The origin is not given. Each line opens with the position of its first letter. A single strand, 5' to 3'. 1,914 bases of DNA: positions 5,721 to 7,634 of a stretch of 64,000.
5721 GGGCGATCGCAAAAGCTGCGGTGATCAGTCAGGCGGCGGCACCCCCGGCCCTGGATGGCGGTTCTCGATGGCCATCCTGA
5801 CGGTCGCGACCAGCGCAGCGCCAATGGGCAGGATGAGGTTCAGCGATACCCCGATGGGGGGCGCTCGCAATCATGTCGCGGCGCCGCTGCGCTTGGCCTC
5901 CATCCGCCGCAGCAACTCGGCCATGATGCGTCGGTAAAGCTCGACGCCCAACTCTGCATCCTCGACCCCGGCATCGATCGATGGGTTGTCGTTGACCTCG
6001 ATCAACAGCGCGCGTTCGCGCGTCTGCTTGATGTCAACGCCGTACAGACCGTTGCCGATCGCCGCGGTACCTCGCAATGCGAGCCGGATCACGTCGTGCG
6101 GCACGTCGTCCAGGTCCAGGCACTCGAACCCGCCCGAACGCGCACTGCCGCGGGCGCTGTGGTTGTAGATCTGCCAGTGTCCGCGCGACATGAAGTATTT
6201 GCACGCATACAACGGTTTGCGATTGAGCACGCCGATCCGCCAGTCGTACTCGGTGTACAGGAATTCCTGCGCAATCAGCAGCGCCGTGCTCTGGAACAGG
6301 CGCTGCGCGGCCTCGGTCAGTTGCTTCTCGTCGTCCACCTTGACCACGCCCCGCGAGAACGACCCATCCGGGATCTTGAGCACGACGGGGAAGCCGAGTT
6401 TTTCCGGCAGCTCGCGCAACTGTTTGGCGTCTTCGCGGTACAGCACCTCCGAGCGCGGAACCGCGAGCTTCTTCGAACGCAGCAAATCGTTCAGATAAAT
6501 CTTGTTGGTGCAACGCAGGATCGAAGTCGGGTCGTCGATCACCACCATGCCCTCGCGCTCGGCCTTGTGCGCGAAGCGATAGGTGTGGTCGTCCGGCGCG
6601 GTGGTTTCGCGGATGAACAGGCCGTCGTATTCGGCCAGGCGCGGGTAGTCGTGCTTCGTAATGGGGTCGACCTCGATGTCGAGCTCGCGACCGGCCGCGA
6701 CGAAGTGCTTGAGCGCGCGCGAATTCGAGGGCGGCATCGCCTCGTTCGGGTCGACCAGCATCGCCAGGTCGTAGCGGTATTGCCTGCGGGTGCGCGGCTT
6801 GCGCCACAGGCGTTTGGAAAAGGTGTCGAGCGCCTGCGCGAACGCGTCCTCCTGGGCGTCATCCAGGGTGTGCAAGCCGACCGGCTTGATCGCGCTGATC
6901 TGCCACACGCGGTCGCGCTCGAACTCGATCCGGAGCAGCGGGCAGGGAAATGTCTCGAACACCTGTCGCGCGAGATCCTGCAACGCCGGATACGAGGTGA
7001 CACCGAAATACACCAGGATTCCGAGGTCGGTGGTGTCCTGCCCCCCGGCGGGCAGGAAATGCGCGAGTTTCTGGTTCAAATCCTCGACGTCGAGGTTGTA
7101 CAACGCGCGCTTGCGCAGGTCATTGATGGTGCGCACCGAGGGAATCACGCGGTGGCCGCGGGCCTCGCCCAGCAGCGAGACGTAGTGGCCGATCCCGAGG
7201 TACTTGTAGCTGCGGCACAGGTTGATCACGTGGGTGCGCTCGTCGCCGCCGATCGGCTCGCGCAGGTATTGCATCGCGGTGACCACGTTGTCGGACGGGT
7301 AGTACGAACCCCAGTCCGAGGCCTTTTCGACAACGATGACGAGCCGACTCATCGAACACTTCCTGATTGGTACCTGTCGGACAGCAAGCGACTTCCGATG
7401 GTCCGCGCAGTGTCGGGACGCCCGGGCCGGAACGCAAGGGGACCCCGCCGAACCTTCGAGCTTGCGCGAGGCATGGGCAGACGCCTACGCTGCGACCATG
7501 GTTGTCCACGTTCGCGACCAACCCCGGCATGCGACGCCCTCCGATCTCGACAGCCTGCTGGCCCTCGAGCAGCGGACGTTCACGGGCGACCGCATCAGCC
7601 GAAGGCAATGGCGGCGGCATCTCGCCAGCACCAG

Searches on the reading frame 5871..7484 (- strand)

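Call 96: search_protein_families(library=pfam, proteins=[window:5871-7484:-], max_evalue=0.00001)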
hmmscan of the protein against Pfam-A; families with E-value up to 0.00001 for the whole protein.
window:5871-7484:- (537 aa): 3 families
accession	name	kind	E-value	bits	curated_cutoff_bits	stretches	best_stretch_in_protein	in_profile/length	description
PF14401.11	RLAN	-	5.3e-48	162.9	25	1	71-218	2-150/150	RimK-like ATPgrasp N-terminal domain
PF08443.16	RimK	-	1.3e-08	35.1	21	1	327-520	3-184/188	RimK-like ATP-grasp domain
PF07478.18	Dala_Dala_lig_C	-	3.7e-06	27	24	1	336-501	3-176/204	D-ala D-ala ligase C-terminus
